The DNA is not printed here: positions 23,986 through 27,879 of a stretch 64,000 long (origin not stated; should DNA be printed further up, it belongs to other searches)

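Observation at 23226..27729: ABC ATPase followed by a 1197-aa polytopic permease fused to an M1-family metallopeptidase domain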

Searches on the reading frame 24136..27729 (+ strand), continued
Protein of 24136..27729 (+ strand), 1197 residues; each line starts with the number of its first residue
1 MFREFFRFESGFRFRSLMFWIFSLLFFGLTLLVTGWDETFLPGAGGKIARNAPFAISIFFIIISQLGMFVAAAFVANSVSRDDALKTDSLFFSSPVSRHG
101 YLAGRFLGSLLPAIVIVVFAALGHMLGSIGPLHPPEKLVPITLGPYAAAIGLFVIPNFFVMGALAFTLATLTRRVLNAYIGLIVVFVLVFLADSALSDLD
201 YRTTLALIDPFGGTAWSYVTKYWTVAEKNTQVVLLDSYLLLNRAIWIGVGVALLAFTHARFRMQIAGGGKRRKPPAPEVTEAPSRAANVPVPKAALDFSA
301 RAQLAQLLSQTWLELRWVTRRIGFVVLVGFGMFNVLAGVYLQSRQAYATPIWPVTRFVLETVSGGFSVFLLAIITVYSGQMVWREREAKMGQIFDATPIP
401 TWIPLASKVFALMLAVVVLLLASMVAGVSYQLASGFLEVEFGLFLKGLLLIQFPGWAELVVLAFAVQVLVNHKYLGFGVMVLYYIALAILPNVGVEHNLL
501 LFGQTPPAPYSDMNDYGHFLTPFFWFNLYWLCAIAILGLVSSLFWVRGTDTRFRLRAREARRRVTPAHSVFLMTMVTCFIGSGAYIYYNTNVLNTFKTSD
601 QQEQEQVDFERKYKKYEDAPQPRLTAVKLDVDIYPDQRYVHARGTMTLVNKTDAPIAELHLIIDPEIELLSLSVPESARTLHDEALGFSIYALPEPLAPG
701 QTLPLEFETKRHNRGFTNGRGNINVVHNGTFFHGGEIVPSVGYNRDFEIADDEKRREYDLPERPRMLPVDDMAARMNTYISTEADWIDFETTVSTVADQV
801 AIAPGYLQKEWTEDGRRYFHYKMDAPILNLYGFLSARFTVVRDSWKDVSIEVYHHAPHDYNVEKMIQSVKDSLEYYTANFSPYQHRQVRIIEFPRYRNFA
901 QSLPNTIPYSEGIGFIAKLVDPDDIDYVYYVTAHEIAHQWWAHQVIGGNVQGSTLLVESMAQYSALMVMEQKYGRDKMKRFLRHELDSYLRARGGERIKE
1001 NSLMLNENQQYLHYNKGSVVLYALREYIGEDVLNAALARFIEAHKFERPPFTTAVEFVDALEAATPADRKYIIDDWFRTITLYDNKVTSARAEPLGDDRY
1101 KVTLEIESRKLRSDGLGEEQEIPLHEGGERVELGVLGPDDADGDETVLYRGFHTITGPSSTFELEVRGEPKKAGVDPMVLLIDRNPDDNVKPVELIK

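Call 36: find_related_loci(query=A1, collection=genome_contigs, flank=6000)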
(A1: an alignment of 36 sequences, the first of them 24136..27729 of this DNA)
Query A1 (1197 aa) in genome_contigs; peptide patterns used: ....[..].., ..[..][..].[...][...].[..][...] (x = any residue, [..] = any of these).
600 stretches matched a pattern (row limit reached: there are more); 597 encode a relative of the query (tblastn E <= 1e-3); the best 80 are kept; 80 distinct loci.
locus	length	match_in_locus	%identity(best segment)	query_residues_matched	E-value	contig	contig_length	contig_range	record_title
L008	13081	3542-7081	49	5-1195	0e+0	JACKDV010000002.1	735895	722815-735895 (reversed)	MAG: Myxococcales bacterium isolate HK-STAS-MYXO-16 HK-STAS-MYXO-16_2, whole genome shotgun sequence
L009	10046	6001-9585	46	1-1194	0e+0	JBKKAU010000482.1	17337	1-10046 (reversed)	MAG: Thermoanaerobaculia bacterium isolate swi_bin.312 S1Ck127_5564_flag_1_multi_10.0000_len_17337, whole genome shotgun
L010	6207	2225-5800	45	1-1194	0e+0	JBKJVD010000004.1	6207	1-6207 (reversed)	MAG: Thermoanaerobaculia bacterium isolate ant_bin.94 S1Ck117_5856587_flag_0_multi_12.0000_len_6207, whole genome shotgu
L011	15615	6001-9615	45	2-1194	0e+0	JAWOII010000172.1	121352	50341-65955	MAG: Enhygromyxa sp. isolate CWP5-2.bin.157 k191_3355242, whole genome shotgun sequence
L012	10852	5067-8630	44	1-1190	0e+0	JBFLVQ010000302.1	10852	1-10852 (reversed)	MAG: Acidobacteriota bacterium isolate MAG010 MAG010_302, whole genome shotgun sequence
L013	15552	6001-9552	44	2-1191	0e+0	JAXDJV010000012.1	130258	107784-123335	MAG: Acidobacteriota bacterium isolate BP_58 scaffold_3772237, whole genome shotgun sequence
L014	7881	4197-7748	42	1-1190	0e+0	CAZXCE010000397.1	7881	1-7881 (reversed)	MAG TPA_asm: uncultured Clostridia bacterium isolate SRP287051_co1_196 genome assembly, contig: NODE_11539_length_7881_c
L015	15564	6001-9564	45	7-1194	0e+0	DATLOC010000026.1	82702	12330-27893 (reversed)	MAG TPA_asm: Thermoanaerobaculia bacterium isolate SMAG_U13816 k141_880948, whole genome shotgun sequence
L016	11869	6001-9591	43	1-1195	0e+0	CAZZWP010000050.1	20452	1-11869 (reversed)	MAG: uncultured Rudaea sp. isolate Brown_P.bin.2 genome assembly, contig: NODE_94_length_20452_cov_7.036133, whole genom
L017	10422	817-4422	44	1-1194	0e+0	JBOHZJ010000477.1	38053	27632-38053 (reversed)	MAG: Steroidobacter sp. isolate M3-S_metawrap_bin.122 k127_1135091, whole genome shotgun sequence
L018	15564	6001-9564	44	17-1194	0e+0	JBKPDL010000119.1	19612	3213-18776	MAG: Acidobacteriota bacterium isolate GB_EKS_MAG_00025 GB_EKS_000000249057, whole genome shotgun sequence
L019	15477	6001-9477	45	43-1195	0e+0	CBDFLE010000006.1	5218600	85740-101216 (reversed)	MAG: Candidatus Multivoradales bacterium isolate 28b26adc-de60-4d61-9d00-aad20df54228 genome assembly, contig: contig_5,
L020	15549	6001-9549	47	7-1193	0e+0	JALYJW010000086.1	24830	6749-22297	MAG: Acidobacteriota bacterium isolate CAM bin14 SD1481_NODE_121_length_24830_cov_2.012711, whole genome shotgun sequenc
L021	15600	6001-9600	43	1-1193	0e+0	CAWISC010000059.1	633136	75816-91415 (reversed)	MAG: uncultured Gammaproteobacteria bacterium isolate MFD09206.bin.1.132 genome assembly, contig: contig_4798, whole gen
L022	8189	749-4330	44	1-1194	0e+0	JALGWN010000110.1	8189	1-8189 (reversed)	MAG: bacterium isolate Meg22_46_Bin_89 Meg22_46_Bin_89_scaffold_22309, whole genome shotgun sequence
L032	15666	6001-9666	41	1-1197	0e+0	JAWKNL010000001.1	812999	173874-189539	MAG: Bacteroidia bacterium isolate ABC2.128 ABC2.128.fa-1, whole genome shotgun sequence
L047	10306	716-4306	43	1-1197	0e+0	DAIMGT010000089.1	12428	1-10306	MAG TPA_asm: Pseudomonadota bacterium isolate CTOTU1219 NODE_3696_length_12428_cov_58.043078, whole genome shotgun seque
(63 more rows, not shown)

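Call 38: predict_structure(alignment_id=A1)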
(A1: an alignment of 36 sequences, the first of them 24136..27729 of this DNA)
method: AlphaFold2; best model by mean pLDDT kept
length: 1197 residues; sequences in the alignment: 36
mean_pLDDT: 87.1   pTM: 0.82
mean pLDDT of the five models: 87.1, 85.9, 84.5, 84.4, 82.0
residues with pLDDT >= 90: 634; 70-90: 475; 50-70: 59; < 50: 29
segments of 3 or more residues with pLDDT < 50: 265-293
pLDDT, mean of each block of 10 residues (from residue 1): 89 88 89 79 80 92 87 83 66 70 91 93 89 79 92 93 91 82 82 65 80 89 90 88 94 92 51 40 42 63 89 92 88 87 69 87 85 88 79 69 89 94 93 89 92 93 92 83 81 84 89 87 94 93 78 83 88 96 95 88 93 93 96 94 96 94 91 85 93 94 95 87 86 90 90 85 87 91 92 96 93 96 91 93 95 88 93 95 90 75 83 72 81 91 89 91 93 84 89 84 92 93 95 95 91 95 94 95 94 91 95 91 90 89 79 92 93 92 91 85
secondary structure, 60 per line:
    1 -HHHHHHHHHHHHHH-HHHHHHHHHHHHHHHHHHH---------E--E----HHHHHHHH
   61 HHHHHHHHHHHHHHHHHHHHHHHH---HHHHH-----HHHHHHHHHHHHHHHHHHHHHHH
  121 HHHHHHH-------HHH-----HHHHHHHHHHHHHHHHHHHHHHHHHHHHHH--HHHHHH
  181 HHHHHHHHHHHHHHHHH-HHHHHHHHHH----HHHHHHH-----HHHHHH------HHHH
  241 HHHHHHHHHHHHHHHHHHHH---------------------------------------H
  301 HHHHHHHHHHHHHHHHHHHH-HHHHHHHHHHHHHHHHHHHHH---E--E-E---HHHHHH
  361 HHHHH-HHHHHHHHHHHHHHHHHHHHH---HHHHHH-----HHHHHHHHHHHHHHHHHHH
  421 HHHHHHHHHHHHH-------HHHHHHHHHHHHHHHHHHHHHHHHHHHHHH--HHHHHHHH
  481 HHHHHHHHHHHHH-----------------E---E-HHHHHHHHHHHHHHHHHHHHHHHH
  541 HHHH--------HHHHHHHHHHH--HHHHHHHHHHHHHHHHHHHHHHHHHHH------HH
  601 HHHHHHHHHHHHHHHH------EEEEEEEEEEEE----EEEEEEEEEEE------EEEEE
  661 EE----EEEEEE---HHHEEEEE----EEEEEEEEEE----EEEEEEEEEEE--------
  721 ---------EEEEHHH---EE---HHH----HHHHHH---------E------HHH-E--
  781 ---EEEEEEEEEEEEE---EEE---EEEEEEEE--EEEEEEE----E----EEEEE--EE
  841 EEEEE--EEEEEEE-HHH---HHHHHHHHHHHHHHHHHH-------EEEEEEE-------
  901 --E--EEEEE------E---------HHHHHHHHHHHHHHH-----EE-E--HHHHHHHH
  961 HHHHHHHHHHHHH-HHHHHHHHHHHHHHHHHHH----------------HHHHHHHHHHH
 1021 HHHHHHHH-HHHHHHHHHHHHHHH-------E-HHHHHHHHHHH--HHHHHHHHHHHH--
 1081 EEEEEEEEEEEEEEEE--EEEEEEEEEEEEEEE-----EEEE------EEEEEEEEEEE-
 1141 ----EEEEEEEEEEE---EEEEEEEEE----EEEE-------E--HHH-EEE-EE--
elements in order (helices of 4 or more, strands of 3 or more residues): H2-15 H17-35 H53-84 H88-92 H98-127 H143-172 H175-197 H199-208 H213-219 H225-230 H237-260 H300-320 H322-342 H355-365 H367-387 H391-396 H402-433 H441-470 H473-493 H517-544 H553-563 H566-592 H599-616 E623-634 E639-649 E656-662 E667-672 E679-683 E688-697 E702-712 E730-733 H752-757 E784-796 E800-802 E806-813 E816-822 E832-836 E839-845 E848-854 H862-879 E887-893 E906-910 H927-941 H953-973 H975-993 H1010-1028 H1030-1044 H1054-1064 H1067-1078 E1081-1096 E1099-1113 E1119-1122 E1129-1139 E1145-1155 E1159-1167 E1172-1175 E1190-1192

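Call 42: fold_search(model_id=the predicted structure, library=pdb)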
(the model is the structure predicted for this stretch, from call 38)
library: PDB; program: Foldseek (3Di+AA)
matches with E <= 10: 1466; with E <= 0.001: 195
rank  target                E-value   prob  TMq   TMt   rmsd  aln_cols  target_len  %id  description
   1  8cgp_B                1.1e-18  1.00  0.31  0.42   9.6       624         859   12  Insulin regulated aminopeptidase (IRAP) in complex with an allosteric aryl sulfonamide inhibitor (released 2024-01-31)
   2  5dll                  1.8e-18  1.00  0.30  0.41   8.2       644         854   14  Aminopeptidase N (pepN) from Francisella tularensis subsp. tularensis SCHU S4 (released 2015-09-16)
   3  7zyf_A                2.3e-18  1.00  0.31  0.43   9.3       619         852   12  Insulin regulated aminopeptidase (IRAP) in complex with a nanomolar alpha hydroxy beta amino acid based inhibitor. (released 2022-07-20)
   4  5mj6_B                2.4e-18  1.00  0.31  0.42   9.0       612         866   12  Ligand-induced conformational change of Insulin-regulated aminopeptidase: insights on catalytic mechanism and active s (released 2017-04-05)
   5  4p8q_B                3.3e-18  1.00  0.31  0.42   9.4       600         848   13  Crystal Structure of Human Insulin Regulated Aminopeptidase with Alanine in Active Site (released 2014-12-03)
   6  4z7i_A                4.2e-18  1.00  0.32  0.43   8.9       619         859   12  Crystal structure of insulin regulated aminopeptidase in complex with ligand (released 2015-08-26)
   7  8cgw_A                5.0e-18  1.00  0.31  0.42   9.4       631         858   13  Insulin-regulated aminopeptidase (IRAP) in complex with an allosteric benzopyran-based inhibitor (released 2024-01-31)
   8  3qnf_B                5.2e-18  1.00  0.31  0.45   8.4       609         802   13  Crystal structure of the open state of human endoplasmic reticulum aminopeptidase 1 ERAP1 (released 2011-02-23)
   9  6q4r_A                5.2e-18  1.00  0.30  0.41   8.5       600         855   14  High-resolution crystal structure of ERAP1 with bound phosphinic transition-state analogue inhibitor (released 2019-04-10)
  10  5yo1                  5.2e-18  1.00  0.32  0.43   8.2       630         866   16  Structure of ePepN E298A mutant in complex with Puromycin (released 2018-11-07)
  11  6t6r                  5.4e-18  1.00  0.31  0.43   8.3       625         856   13  Human endoplasmic reticulum aminopeptidase 1 (ERAP1) in complex with (4aR,5S,6R,8S,8aR)-5-(2-(Furan-3-yl)ethyl)-8-hydrox (released 2020-03-18)
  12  7z28_A                5.6e-18  1.00  0.31  0.42   8.3       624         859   13  High-resolution crystal structure of ERAP1 with bound bestatin analogue inhibitor (released 2022-07-27)
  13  2dqm                  6.1e-18  1.00  0.32  0.42   8.1       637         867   15  Crystal Structure of Aminopeptidase N complexed with bestatin (released 2006-08-01)
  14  5ab0_C                6.1e-18  1.00  0.31  0.41   8.8       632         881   13  Crystal structure of aminopeptidase ERAP2 with ligand (released 2015-09-30)
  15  9gjn_A                6.6e-18  1.00  0.30  0.41   8.3       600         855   14  ERAP1 in complex with 1-[2-(3-oxo-3,4-dihydro-2H-1,4-benzothiazin-4-yl)acetamido]cyclohexane-1-carboxylic acid (released 2025-01-22)
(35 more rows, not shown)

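Call 46: list_cluster_members(proteins=[P0105, P0097, P0089])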
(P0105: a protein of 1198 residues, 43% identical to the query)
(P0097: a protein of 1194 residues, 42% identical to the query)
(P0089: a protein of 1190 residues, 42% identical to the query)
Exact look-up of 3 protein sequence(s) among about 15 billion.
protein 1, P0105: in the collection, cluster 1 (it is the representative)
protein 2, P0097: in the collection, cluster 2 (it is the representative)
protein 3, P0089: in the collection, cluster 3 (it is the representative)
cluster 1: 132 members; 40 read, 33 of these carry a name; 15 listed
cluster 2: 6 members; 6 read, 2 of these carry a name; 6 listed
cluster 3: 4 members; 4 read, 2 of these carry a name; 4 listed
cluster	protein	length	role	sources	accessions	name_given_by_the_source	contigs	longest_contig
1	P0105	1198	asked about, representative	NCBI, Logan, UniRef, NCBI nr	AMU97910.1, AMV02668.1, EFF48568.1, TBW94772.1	ABC transporter permease/M1 family aminopeptidase [Xanthomonas citri] | ABC transporter permease/M1 family aminopeptidase n=1 Tax=Xanthomonas citri TaxID=346 ... | ABC transporter permease subunit [Xanthomonas citri]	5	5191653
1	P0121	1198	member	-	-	ABC transporter permease subunit [Xanthomonas citri pv. citri] | Peptidase M1 membrane alanine aminopeptidase domain-containing protein n=3 ... | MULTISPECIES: ABC transporter permease subunit [Xanthomonas]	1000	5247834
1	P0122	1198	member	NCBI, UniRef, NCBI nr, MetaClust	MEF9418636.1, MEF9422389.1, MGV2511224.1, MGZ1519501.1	ABC transporter permease/M1 family aminopeptidase [Xanthomonas citri] | ABC transporter permease/M1 family aminopeptidase n=1 Tax=Xanthomonas citri TaxID=346 ... | ABC transporter permease subunit [Xanthomonas citri]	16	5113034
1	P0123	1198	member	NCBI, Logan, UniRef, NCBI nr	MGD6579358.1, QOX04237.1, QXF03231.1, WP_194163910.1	ABC transporter permease subunit [Xanthomonas citri pv. citri] | ABC transporter permease/M1 family aminopeptidase n=1 Tax=Xanthomonas TaxID=338 ... | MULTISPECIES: ABC transporter permease subunit [Xanthomonas]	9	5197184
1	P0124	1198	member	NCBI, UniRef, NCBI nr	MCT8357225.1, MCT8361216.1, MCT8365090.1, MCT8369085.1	ABC transporter permease subunit [Xanthomonas citri pv. anacardii] | ABC transporter permease/M1 family aminopeptidase n=1 Tax=Xanthomonas citri TaxID=346 ... | ABC transporter permease subunit [Xanthomonas citri]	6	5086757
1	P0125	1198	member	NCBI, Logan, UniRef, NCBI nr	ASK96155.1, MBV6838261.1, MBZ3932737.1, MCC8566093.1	ABC transporter permease subunit [Xanthomonas campestris pv. merremiae] | ABC transporter permease/M1 family aminopeptidase n=1 Tax=Xanthomonas citri TaxID=346 ... | ABC transporter permease subunit [Xanthomonas citri]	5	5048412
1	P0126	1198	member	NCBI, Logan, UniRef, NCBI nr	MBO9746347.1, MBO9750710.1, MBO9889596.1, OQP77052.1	ABC transporter permease subunit [Xanthomonas phaseoli pv. dieffenbachiae] | ABC transporter permease/M1 family aminopeptidase n=1 Tax=Xanthomonas TaxID=338 ... | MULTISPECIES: M1 family aminopeptidase [Xanthomonas]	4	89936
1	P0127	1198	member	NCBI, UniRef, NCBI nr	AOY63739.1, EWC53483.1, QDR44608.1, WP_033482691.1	membrane protein [Xanthomonas citri pv. glycines str. 8ra] | ABC transporter permease/M1 family aminopeptidase n=1 Tax=Xanthomonas TaxID=338 ... | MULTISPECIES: ABC transporter permease subunit [Xanthomonas]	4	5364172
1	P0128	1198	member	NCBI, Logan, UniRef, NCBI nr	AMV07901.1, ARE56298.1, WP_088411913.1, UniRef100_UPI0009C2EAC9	ABC transporter permease/M1 family aminopeptidase [Xanthomonas citri] | ABC transporter permease/M1 family aminopeptidase n=1 Tax=Xanthomonas citri TaxID=346 ... | ABC transporter permease subunit [Xanthomonas citri]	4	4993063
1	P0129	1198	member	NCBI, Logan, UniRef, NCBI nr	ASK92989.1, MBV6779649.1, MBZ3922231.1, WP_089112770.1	ABC transporter permease subunit [Xanthomonas campestris pv. trichodesmae] | Peptidase M1 membrane alanine aminopeptidase domain-containing protein n=3 ... | ABC transporter permease subunit [Xanthomonas citri]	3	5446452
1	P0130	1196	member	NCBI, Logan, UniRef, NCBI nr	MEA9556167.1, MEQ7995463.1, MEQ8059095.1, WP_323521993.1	ABC transporter permease subunit [Xanthomonas nasturtii] | ABC transporter permease/M1 family aminopeptidase n=1 Tax=Xanthomonas TaxID=338 ...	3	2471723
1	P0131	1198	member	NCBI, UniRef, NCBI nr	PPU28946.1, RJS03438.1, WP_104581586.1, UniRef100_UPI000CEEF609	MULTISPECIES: ABC transporter permease subunit [unclassified Xanthomonas] | ABC transporter permease/M1 family aminopeptidase n=1 Tax=unclassified Xanthomonas ...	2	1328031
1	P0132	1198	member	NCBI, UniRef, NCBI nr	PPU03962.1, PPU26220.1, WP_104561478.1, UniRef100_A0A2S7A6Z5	ABC transporter permease/M1 family aminopeptidase [Xanthomonas arboricola] | Peptidase M1 membrane alanine aminopeptidase domain-containing protein n=1 ... | ABC transporter permease subunit [Xanthomonas arboricola]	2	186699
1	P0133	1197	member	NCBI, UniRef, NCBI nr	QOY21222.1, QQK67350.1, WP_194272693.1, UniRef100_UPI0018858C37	ABC transporter permease subunit [Xanthomonas citri] | ABC transporter permease/M1 family aminopeptidase n=1 Tax=Xanthomonas citri TaxID=346 ... | M1 family aminopeptidase [Xanthomonas citri]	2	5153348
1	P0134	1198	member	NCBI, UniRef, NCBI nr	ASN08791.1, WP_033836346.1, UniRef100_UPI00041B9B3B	ABC transporter permease/M1 family aminopeptidase [Xanthomonas citri] | ABC transporter permease/M1 family aminopeptidase n=1 Tax=Xanthomonas citri TaxID=346 ... | ABC transporter permease subunit [Xanthomonas citri]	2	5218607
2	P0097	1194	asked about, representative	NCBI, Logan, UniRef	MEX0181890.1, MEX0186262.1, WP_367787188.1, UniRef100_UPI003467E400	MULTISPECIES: ABC transporter permease/M1 family aminopeptidase [unclassified ... | ABC transporter permease/M1 family aminopeptidase n=1 Tax=unclassified Stenotrophomonas ...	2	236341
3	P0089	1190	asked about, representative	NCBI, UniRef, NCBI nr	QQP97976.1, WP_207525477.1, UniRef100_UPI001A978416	ABC transporter permease/M1 family aminopeptidase [Lysobacter enzymogenes] | ABC transporter permease/M1 family aminopeptidase n=1 Tax=Lysobacter enzymogenes TaxID=69 ... | M1 family aminopeptidase [Lysobacter enzymogenes]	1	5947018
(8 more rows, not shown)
